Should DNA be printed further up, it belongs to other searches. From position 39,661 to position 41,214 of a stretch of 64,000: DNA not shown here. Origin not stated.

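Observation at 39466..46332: Accessory island of Inc-like genes wedged into a conserved housekeeping backbone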

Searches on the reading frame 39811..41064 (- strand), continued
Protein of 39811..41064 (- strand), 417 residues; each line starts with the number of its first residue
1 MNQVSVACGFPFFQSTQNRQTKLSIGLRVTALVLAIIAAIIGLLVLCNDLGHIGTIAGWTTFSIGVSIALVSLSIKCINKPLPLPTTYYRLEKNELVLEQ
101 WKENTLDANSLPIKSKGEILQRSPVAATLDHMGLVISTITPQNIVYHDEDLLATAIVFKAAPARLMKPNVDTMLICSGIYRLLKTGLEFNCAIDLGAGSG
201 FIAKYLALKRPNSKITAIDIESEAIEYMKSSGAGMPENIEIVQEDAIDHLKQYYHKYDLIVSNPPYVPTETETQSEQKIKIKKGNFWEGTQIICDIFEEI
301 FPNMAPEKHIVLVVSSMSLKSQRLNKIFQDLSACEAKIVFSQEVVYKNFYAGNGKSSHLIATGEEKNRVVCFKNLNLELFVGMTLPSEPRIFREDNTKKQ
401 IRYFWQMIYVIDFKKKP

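Call 38: find_homologous_proteins(query=P0006, max_evalue=1e-10)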
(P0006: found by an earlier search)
Query P0006 (266 aa): 398 proteins with E <= 1e-10 among 2861 candidates; the best 120 are listed.
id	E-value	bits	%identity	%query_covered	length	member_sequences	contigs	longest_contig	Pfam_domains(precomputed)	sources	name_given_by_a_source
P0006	1.9e-175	599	100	100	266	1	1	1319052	PF02129.25,PF00326.28,PF12697.14,PF00561.27,PF12146.16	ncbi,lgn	ncbi:MAG: alpha/beta hydrolase [Chlamydiales bacterium]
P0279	2.6e-103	363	62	100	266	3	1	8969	PF00326.28,PF05448.19,PF12697.14,PF00561.27,PF12146.16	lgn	-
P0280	1.5e-101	357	62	100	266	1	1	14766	PF00326.28,PF12697.14,PF00561.27,PF12146.16,PF20434.6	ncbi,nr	ncbi:MAG: alpha/beta fold hydrolase [Chlamydiales bacterium]|nr:alpha/beta fold hydrolase [Chlamydia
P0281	1.1e-98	348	58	100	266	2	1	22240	PF02129.25,PF00326.28,PF12697.14,PF01738.25,PF00561.27,PF12146.16,PF20434.6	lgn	-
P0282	1.3e-97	344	61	100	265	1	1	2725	PF02129.25,PF00326.28,PF05448.19,PF12697.14,PF00561.27,PF12146.16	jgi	jgi:uncharacterized protein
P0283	1.9e-96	340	58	100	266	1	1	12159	PF02129.25,PF00326.28,PF12697.14,PF01738.25,PF00561.27,PF12146.16,PF20434.6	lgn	-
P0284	2.2e-96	340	55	98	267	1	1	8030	PF02129.25,PF00326.28,PF05448.19,PF12697.14,PF00561.27,PF12146.16,PF20434.6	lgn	-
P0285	2.8e-96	340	58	100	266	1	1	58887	PF00326.28,PF12697.14,PF00561.27,PF12146.16,PF02230.23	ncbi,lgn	-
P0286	4.0e-96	339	58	100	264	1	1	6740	PF02129.25,PF00326.28,PF07859.20,PF05448.19,PF12697.14,PF01738.25,PF00561.27,PF12146.16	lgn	-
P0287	5.8e-96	339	58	100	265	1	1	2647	PF02129.25,PF00326.28,PF05448.19,PF12697.14,PF00561.27,PF12146.16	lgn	-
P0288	9.0e-94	332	58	100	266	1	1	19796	PF02129.25,PF00326.28,PF12697.14,PF00561.27,PF12146.16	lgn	-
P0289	2.1e-92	327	57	97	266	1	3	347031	PF02129.25,PF00326.28,PF12697.14,PF00561.27,PF12146.16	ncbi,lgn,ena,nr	ncbi:MAG: alpha/beta hydrolase [Gammaproteobacteria bacterium]|nr:hypothetical protein [Chlamydiales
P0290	2.0e-91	324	56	97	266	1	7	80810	PF02129.25,PF00326.28,PF07859.20,PF12697.14,PF00561.27,PF12146.16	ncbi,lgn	-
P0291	1.4e-90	321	52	100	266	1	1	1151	PF02129.25,PF00326.28,PF06500.18,PF05448.19,PF12697.14,PF00561.27,PF12146.16,PF20434.6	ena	-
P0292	6.5e-90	319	54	100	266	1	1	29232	PF02129.25,PF00326.28,PF12740.15,PF05448.19,PF12697.14,PF00561.27,PF12146.16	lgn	-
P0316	3.3e-79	284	50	100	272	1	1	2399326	PF02129.25,PF00326.28,PF05448.19,PF12697.14,PF01738.25,PF00561.27,PF12146.16,PF02230.23,PF20434.6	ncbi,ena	-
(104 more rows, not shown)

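Call 39: find_encoding_contigs(protein=P0289, flank=10000, max_places=1)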
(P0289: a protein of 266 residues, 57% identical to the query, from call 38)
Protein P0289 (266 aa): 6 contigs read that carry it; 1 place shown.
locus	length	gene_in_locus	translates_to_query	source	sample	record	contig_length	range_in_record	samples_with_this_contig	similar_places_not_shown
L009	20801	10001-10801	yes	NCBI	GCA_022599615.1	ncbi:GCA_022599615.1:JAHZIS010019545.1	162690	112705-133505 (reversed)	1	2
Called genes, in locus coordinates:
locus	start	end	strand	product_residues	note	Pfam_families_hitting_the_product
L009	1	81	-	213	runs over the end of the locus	PF04367:DUF502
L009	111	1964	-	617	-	PF08206:OB_RNB, PF17876:CSD2, PF00773:RNB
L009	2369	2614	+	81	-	-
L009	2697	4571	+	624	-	-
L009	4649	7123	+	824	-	PF00133:tRNA-synt_1, PF09334:tRNA-synt_1g, PF13603:tRNA-synt_1_2, PF00133:tRNA-synt_1 (weak), PF08264:Anticodon_1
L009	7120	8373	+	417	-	PF04413:Glycos_transf_N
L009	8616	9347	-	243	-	PF01936:NYN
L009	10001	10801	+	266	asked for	PF02129:Peptidase_S15 (weak), PF12146:Hydrolase_4, PF00561:Abhydrolase_1, PF12697:Abhydrolase_6, PF00326:Peptidase_S9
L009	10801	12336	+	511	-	PF00365:PFK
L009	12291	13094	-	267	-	-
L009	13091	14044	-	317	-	PF01134:GIDA (faint), PF01266:DAO (faint), PF03486:HI0933_like (faint), PF07992:Pyr_redox_2, PF12831:FAD_oxidored (faint), PF13738:Pyr_redox_3, PF00070:Pyr_redox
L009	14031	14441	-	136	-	PF01648:ACPS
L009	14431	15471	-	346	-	-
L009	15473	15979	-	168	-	-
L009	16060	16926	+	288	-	PF01790:LGT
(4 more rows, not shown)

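Call 40: find_encoding_contigs(protein=P0285, flank=10000, max_places=1)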
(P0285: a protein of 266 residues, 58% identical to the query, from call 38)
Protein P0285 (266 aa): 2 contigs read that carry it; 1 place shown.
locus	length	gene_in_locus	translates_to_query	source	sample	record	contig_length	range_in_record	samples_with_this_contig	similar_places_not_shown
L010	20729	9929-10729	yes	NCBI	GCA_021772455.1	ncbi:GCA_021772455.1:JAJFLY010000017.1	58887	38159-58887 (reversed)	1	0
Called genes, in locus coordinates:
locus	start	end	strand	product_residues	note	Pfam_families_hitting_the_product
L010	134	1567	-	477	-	PF01637:ATPase_2, PF13191:AAA_16 (faint), PF13173:AAA_14 (weak), PF13401:AAA_22 (weak)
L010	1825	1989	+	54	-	-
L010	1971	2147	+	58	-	-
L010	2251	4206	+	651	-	PF03448:MgtE_N (faint)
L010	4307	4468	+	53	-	-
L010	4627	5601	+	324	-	-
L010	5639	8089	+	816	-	PF00133:tRNA-synt_1, PF09334:tRNA-synt_1g, PF13603:tRNA-synt_1_2, PF00133:tRNA-synt_1 (weak), PF08264:Anticodon_1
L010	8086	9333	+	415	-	PF04413:Glycos_transf_N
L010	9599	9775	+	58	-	-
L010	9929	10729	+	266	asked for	PF02230:Abhydrolase_2 (faint), PF12146:Hydrolase_4, PF00561:Abhydrolase_1, PF12697:Abhydrolase_6, PF00326:Peptidase_S9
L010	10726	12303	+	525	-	PF00365:PFK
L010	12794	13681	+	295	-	PF23745:ANK_LRRK2 (faint), PF00023:Ank (faint), PF12796:Ank_2, PF13637:Ank_4 (weak), PF12796:Ank_2, PF13637:Ank_4 (weak), PF13857:Ank_5 (weak), PF12796:Ank_2 (weak), +1 more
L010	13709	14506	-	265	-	-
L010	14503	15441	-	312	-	PF01134:GIDA (faint), PF01266:DAO (faint), PF03486:HI0933_like (faint), PF07992:Pyr_redox_2, PF12831:FAD_oxidored (faint), PF13738:Pyr_redox_3, PF00070:Pyr_redox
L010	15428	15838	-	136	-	PF01648:ACPS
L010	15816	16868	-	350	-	-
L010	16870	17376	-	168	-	-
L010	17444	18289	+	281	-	PF01790:LGT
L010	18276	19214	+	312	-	PF01370:Epimerase, PF04321:RmlD_sub_bind, PF16363:GDP_Man_Dehyd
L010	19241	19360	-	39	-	-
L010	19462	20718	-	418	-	-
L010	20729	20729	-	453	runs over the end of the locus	PF11638:DnaA_N (weak), PF01695:IstB_IS21, PF00308:Bac_DnaA, PF00004:AAA, PF08299:Bac_DnaA_C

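Call 41: find_encoding_contigs(protein=P0316, flank=10000, max_places=1)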
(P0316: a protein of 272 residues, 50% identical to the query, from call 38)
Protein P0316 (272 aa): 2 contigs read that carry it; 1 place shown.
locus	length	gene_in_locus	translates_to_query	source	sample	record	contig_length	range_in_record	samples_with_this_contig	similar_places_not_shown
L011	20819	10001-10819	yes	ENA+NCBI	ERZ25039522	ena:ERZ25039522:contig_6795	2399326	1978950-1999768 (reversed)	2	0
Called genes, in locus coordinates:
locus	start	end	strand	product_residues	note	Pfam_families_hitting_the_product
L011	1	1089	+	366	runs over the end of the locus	PF07690:MFS_1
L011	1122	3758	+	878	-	PF00690:Cation_ATPase_N, PF00122:E1-E2_ATPase, PF00702:Hydrolase, PF13246:Cation_ATPase, PF00689:Cation_ATPase_C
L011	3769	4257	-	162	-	PF07681:DoxX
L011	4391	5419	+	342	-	PF00144:Beta-lactamase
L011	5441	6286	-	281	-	PF18588:WcbI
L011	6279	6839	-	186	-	PF09335:VTT_dom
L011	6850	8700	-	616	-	PF13520:AA_permease_2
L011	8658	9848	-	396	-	PF00890:FAD_binding_2 (weak), PF01266:DAO (faint), PF03486:HI0933_like, PF07992:Pyr_redox_2 (weak), PF22780:HI0933_like_1st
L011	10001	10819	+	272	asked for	PF05448:AXE1 (faint), PF02129:Peptidase_S15, PF02230:Abhydrolase_2 (faint), PF20434:BD-FAE (faint), PF00561:Abhydrolase_1, PF12146:Hydrolase_4, PF12697:Abhydrolase_6, PF00326:Peptidase_S9, +1 more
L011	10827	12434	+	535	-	PF00365:PFK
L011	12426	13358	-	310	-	-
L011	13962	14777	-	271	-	-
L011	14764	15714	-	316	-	PF00890:FAD_binding_2 (faint), PF01266:DAO (faint), PF03486:HI0933_like (faint), PF07992:Pyr_redox_2, PF12831:FAD_oxidored (faint), PF13738:Pyr_redox_3, PF00070:Pyr_redox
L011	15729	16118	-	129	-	PF01648:ACPS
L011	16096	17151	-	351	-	-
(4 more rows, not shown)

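Call 42: find_encoding_contigs(protein=P0280, flank=10000, max_places=1)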
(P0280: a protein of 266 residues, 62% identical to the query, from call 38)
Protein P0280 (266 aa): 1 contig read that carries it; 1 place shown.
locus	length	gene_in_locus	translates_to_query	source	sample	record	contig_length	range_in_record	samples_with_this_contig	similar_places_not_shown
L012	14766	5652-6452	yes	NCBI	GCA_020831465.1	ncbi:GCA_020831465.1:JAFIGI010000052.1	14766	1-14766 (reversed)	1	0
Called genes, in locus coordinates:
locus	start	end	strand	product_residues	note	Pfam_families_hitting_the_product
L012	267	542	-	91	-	PF15738:YafQ_toxin, PF05016:ParE_toxin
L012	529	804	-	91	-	PF21983:NikA-like (weak)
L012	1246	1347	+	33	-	-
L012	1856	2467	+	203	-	PF08348:PAS_6, PF13309:HTH_22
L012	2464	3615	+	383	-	PF00155:Aminotran_1_2, PF01053:Cys_Met_Meta_PP (weak), PF04864:Alliinase_C (faint)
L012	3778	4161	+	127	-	-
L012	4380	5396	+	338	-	PF00620:RhoGAP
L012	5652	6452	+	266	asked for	PF12146:Hydrolase_4, PF20434:BD-FAE (faint), PF00561:Abhydrolase_1, PF12697:Abhydrolase_6, PF00326:Peptidase_S9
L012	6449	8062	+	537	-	PF00365:PFK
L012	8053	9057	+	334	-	PF00195:Chal_sti_synt_N (faint), PF02797:Chal_sti_synt_C, PF08541:ACP_syn_III_C (weak)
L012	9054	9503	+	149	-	-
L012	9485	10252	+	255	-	PF13489:Methyltransf_23, PF01209:Ubie_methyltran, PF02353:CMAS (weak), PF07021:MetW, PF13847:Methyltransf_31, PF08241:Methyltransf_11, PF08242:Methyltransf_12, PF13649:Methyltransf_25, +1 more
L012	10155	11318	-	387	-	-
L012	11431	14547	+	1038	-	-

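Call 49: search_protein_families(library=pfam, proteins=[L010:9599-9775:+], max_evalue=0.1)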
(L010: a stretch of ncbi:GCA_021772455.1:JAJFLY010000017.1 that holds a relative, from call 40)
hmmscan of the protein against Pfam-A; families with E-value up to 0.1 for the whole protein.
L010:9599-9775:+ (58 aa): 0 families

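Call 50: search_protein_families(library=ncbifam, proteins=[P0001, P0002, P0011, P0005, P0008], max_evalue=0.1)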
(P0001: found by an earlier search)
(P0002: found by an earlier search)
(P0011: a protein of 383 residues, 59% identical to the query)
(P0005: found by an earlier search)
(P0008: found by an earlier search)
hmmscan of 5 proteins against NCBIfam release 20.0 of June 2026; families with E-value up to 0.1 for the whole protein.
P0001 (417 aa): 43 families (the best 25 are shown)
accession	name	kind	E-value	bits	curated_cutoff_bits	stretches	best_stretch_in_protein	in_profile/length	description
TIGR03534.1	RF_mod_PrmC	equivalog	5e-20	72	199.1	1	167-280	68-180/253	peptide chain release factor N(5)-glutamine methyltransferase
NF011529.0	PRK14968.1-3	equivalog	4.5e-18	65.4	162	1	167-347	18-187/198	putative methyltransferase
TIGR00536.1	hemK_fam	subfamily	1.1e-16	60.8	115.5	1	188-280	114-206/286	HemK family protein methyltransferase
TIGR00537.1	hemK_rel_arch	hypoth_equivalog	4.2e-16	59.1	87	1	190-345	21-169/179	HemK2/MTQ2 family protein methyltransferase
NF011530.0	PRK14968.1-4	equivalog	1.7e-15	56.9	243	1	161-348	15-189/202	putative methyltransferase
TIGR03533.1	L3_gln_methyl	equivalog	7.1e-14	51.8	229.7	1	187-274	120-213/284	50S ribosomal protein L3 N(5)-glutamine methyltransferase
NF047853.1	tRm6a37MtseTrmN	equivalog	2.7e-12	47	350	1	191-280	46-138/244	tRNA(1)(Val) (adenine(37)-N(6))-methyltransferase TrmN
NF002421.0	PRK01544.1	equivalog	5.5e-12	45.2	567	1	188-271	138-221/524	bifunctional peptide chain release factor N(5)-glutamine methyltransferase PrmC/tRNA (guanosine(46)-N7)-methyltransferase TrmB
NF011527.0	PRK14968.1-1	equivalog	5.6e-12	45.8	242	1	167-320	16-157/192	putative methyltransferase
TIGR02072.1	BioC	equivalog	1.4e-07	31.6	184.95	1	180-263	24-104/244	malonyl-ACP O-methyltransferase BioC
NF007023.0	PRK09489.1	equivalog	5.8e-07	29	295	1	192-267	200-272/342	16S rRNA (guanine(1207)-N(2))-methyltransferase RsmC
NF005640.0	PRK07402.1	equivalog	1.6e-06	27.8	219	1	190-260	45-116/200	precorrin-6Y C5,15-methyltransferase subunit CbiT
TIGR00755.1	ksgA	equivalog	2.8e-06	26.8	171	1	190-266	31-104/256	16S rRNA (adenine(1518)-N(6)/adenine(1519)-N(6))-dimethyltransferase RsmA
NF003380.0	PRK04457.1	equivalog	2.9e-06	26.5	304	1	193-261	74-144/265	polyamine aminopropyltransferase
TIGR02469.1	CbiT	equivalog_domain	1.3e-05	25.4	78.3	1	191-259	22-91/124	precorrin-6Y C5,15-methyltransferase (decarboxylating) subunit CbiT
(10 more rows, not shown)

P0002 (306 aa): 0 families

P0011 (383 aa): 1 family
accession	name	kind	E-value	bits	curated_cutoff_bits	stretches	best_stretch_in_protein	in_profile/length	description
TIGR02611.1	TIGR02611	hypoth_equivalog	0.077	12.8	70.6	0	19-66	16-62/121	TIGR02611 family protein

P0005 (80 aa): 1 family
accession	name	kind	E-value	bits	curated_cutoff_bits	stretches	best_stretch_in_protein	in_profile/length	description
NF033872.1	SidA_fam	subfamily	0.036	12.9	60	1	19-71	301-354/379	T4SS effector SidA family protein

P0008 (1122 aa): 0 families

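Call 65: predict_structure(alignment_id=A4)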
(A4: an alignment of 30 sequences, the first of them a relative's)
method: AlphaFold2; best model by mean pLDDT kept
length: 417 residues; sequences in the alignment: 30
mean_pLDDT: 84.3   pTM: 0.82
mean pLDDT of the five models: 84.3, 84.1, 83.8, 83.3, 82.2
residues with pLDDT >= 90: 243; 70-90: 98; 50-70: 53; < 50: 23
segments of 3 or more residues with pLDDT < 50: 1-21
pLDDT, mean of each block of 10 residues (from residue 1): 30 37 63 76 72 68 71 64 91 92 92 90 74 64 92 86 76 97 97 97 98 97 93 95 97 97 91 92 73 95 97 97 97 97 85 80 93 97 91 68 89 96
secondary structure, 60 per line:
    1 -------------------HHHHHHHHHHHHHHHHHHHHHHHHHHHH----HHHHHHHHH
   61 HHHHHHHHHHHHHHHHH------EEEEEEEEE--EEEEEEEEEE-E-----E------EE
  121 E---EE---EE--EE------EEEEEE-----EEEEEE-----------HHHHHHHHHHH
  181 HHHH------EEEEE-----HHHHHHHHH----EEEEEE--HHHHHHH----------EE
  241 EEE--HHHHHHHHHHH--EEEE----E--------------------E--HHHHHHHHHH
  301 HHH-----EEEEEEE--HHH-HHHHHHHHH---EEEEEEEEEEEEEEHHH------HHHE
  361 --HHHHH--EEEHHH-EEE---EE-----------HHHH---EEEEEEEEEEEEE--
elements in order: H20-47 H52-77 E84-92 E95-104 E119-121 E142-147 E153-158 H170-184 E191-195 H201-209 E214-219 H222-228 E239-243 H246-256 E259-262 H291-303 E309-315 H322-330 E334-347 H363-367 E370-372 E377-379 H396-399 E403-415
